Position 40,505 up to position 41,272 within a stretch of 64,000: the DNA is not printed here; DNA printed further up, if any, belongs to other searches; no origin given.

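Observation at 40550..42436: Histidine kinase with a periplasmic di-heme c-type cytochrome sensor domain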

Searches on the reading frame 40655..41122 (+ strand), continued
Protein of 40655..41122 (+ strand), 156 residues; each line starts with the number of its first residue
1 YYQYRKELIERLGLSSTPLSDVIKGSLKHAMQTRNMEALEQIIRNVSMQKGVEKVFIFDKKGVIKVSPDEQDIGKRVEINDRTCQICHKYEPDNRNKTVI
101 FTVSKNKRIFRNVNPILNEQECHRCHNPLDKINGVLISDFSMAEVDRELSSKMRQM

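Call 70: list_cluster_members(proteins=[P0088, P0111, P0112, P0081, P0043, P0049, P0040, P0034, P0029, P0036])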
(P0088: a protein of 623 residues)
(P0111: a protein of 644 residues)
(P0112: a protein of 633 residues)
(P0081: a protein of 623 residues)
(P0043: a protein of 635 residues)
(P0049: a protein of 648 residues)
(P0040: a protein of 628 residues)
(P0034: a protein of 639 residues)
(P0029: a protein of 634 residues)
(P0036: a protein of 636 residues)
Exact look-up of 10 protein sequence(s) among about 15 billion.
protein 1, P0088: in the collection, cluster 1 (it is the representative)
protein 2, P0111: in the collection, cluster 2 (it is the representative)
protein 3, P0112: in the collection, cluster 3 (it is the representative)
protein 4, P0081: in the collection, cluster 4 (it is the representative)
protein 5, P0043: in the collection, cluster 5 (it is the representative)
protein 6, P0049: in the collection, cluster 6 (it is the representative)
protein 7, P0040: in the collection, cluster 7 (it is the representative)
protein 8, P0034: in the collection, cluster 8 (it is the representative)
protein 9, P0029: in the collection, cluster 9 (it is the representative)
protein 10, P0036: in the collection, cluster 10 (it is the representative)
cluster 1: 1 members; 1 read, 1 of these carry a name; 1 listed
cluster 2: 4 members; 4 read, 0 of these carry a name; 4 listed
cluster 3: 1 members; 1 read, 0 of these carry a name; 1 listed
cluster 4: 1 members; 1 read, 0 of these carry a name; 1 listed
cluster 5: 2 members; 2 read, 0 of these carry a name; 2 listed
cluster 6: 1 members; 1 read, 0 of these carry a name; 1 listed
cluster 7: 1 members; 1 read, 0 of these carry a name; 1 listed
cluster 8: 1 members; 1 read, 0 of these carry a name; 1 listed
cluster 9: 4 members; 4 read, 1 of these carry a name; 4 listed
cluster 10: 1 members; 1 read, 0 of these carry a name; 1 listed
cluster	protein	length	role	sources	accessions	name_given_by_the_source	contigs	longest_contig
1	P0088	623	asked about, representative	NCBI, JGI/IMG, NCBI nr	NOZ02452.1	MAG: PAS domain S-box protein [Deltaproteobacteria bacterium] | PAS domain S-box protein [Deltaproteobacteria bacterium]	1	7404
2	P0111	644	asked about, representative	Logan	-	-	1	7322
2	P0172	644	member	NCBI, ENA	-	-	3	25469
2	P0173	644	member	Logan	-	-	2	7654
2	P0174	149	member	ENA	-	-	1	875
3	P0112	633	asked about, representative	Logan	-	-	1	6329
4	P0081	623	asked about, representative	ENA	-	-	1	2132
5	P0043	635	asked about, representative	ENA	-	-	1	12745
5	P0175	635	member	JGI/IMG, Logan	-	-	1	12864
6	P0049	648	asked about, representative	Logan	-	-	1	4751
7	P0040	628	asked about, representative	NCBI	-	-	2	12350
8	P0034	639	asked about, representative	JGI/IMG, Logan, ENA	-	-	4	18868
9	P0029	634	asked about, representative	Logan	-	-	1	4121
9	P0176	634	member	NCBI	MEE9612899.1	MAG: ATP-binding protein [Desulfatiglandales bacterium]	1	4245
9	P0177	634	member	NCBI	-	-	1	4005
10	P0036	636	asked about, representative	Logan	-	-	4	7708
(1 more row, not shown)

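Call 71: find_encoding_contigs(protein=P0034, flank=10000, max_places=1)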
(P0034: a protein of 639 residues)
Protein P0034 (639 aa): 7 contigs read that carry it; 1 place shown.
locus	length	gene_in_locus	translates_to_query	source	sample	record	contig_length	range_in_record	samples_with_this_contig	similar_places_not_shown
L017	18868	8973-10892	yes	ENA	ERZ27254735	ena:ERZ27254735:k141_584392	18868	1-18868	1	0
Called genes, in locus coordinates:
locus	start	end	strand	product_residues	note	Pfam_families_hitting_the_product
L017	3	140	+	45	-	?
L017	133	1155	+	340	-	PF28396:SepQ_C (weak), PF01052:FliMN_C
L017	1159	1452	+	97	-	-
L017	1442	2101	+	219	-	PF00813:FliP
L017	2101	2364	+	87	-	PF01313:Bac_export_3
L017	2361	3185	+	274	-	PF01311:Bac_export_1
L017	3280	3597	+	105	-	PF01250:Ribosomal_S6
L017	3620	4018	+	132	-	PF00436:SSB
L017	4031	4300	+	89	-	PF01084:Ribosomal_S18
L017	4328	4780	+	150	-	PF01281:Ribosomal_L9_N, PF03948:Ribosomal_L9_C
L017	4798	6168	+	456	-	PF00772:DnaB, PF03796:DnaB_C, PF13481:AAA_25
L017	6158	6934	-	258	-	PF01256:Carb_kinase (weak), PF08543:Phos_pyr_kin, PF00294:PfkB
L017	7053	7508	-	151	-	-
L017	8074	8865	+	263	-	PF13442:Cytochrome_CBB3 (weak), PF00034:Cytochrom_C (weak), PF13442:Cytochrome_CBB3 (weak)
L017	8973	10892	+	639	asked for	PF02743:dCache_1 (faint), PF21563:Mcp40H-20_sensor (faint), PF00672:HAMP, PF08448:PAS_4, PF13426:PAS_9, PF00512:HisKA, PF02518:HATPase_c, PF14501:HATPase_c_5, +1 more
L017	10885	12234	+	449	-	PF00072:Response_reg, PF00158:Sigma54_activat, PF14532:Sigma54_activ_2, PF00004:AAA, PF07724:AAA_2, PF07728:AAA_5, PF25601:AAA_lid_14, PF02954:HTH_8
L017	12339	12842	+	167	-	PF02085:Cytochrom_CIII (weak), PF14537:Cytochrom_c3_2 (faint), PF14522:Cytochrome_C7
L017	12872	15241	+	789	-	PF04879:Molybdop_Fe4S4, PF00384:Molybdopterin, PF01568:Molydop_binding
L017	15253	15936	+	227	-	PF00037:Fer4 (weak), PF12797:Fer4_2 (weak), PF12837:Fer4_6 (faint), PF25160:LdpA_Fe-S-bd (faint), PF12838:Fer4_7 (weak), PF13183:Fer4_8 (faint), PF13237:Fer4_10 (weak), PF13247:Fer4_11, +2 more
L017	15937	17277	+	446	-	PF03916:NrfD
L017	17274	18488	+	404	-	PF13442:Cytochrome_CBB3 (faint), PF00034:Cytochrom_C (weak)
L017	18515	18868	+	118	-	?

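Call 72: find_encoding_contigs(protein=P0043, flank=10000, max_places=1)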
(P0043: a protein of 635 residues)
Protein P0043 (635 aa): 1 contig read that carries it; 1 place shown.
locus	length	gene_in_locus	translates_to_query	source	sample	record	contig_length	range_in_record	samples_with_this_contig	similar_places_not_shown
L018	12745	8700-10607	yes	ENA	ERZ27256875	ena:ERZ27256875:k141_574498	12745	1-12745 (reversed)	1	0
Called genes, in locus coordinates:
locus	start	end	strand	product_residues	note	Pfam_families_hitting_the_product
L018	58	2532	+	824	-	PF04879:Molybdop_Fe4S4, PF00384:Molybdopterin, PF01568:Molydop_binding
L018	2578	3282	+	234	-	PF00037:Fer4 (faint), PF12797:Fer4_2 (weak), PF12837:Fer4_6 (faint), PF13187:Fer4_9 (faint), PF13534:Fer4_17 (faint), PF12838:Fer4_7 (weak), PF13247:Fer4_11, PF13237:Fer4_10 (weak), +3 more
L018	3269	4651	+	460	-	PF03916:NrfD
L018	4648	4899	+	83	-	-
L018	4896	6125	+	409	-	PF13442:Cytochrome_CBB3 (faint), PF00034:Cytochrom_C (faint)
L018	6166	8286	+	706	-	PF00571:CBS, PF00027:cNMP_binding, PF03264:Cytochrom_NNT (weak), PF14522:Cytochrome_C7 (faint), PF02085:Cytochrom_CIII (faint), PF14537:Cytochrom_c3_2 (weak)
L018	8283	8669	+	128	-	PF00571:CBS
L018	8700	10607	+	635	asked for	PF00672:HAMP, PF00989:PAS (weak), PF08448:PAS_4, PF13188:PAS_8 (faint), PF13426:PAS_9 (weak), PF00512:HisKA, PF02518:HATPase_c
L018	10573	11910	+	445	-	PF00072:Response_reg, PF00158:Sigma54_activat, PF14532:Sigma54_activ_2, PF07724:AAA_2, PF07728:AAA_5 (weak), PF25601:AAA_lid_14, PF02954:HTH_8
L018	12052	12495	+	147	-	-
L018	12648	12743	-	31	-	?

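Call 73: find_encoding_contigs(protein=P0040, flank=10000, max_places=1)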
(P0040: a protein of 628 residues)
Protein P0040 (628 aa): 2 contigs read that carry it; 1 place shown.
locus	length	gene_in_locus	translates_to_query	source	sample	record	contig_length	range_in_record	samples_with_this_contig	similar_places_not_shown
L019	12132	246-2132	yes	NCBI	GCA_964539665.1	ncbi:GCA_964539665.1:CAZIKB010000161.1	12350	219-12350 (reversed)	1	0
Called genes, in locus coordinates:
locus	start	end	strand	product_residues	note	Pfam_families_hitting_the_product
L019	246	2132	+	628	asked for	PF00672:HAMP, PF00989:PAS (faint), PF08448:PAS_4, PF13426:PAS_9, PF00512:HisKA, PF02518:HATPase_c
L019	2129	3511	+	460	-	PF00072:Response_reg, PF00158:Sigma54_activat, PF14532:Sigma54_activ_2, PF25601:AAA_lid_14, PF02954:HTH_8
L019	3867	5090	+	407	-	PF00034:Cytochrom_C (weak), PF09699:Paired_CXXCH_1 (faint), PF13442:Cytochrome_CBB3 (faint)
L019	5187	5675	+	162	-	PF02085:Cytochrom_CIII (faint), PF14522:Cytochrome_C7 (weak)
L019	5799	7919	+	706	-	PF09459:EB_dh, PF18962:Por_Secre_tail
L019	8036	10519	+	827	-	PF04879:Molybdop_Fe4S4, PF00384:Molybdopterin, PF01568:Molydop_binding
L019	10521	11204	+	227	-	PF00037:Fer4 (faint), PF12797:Fer4_2 (weak), PF12837:Fer4_6 (faint), PF13534:Fer4_17 (faint), PF12838:Fer4_7, PF13187:Fer4_9 (weak), PF13237:Fer4_10 (weak), PF13247:Fer4_11, +2 more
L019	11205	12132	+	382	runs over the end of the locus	?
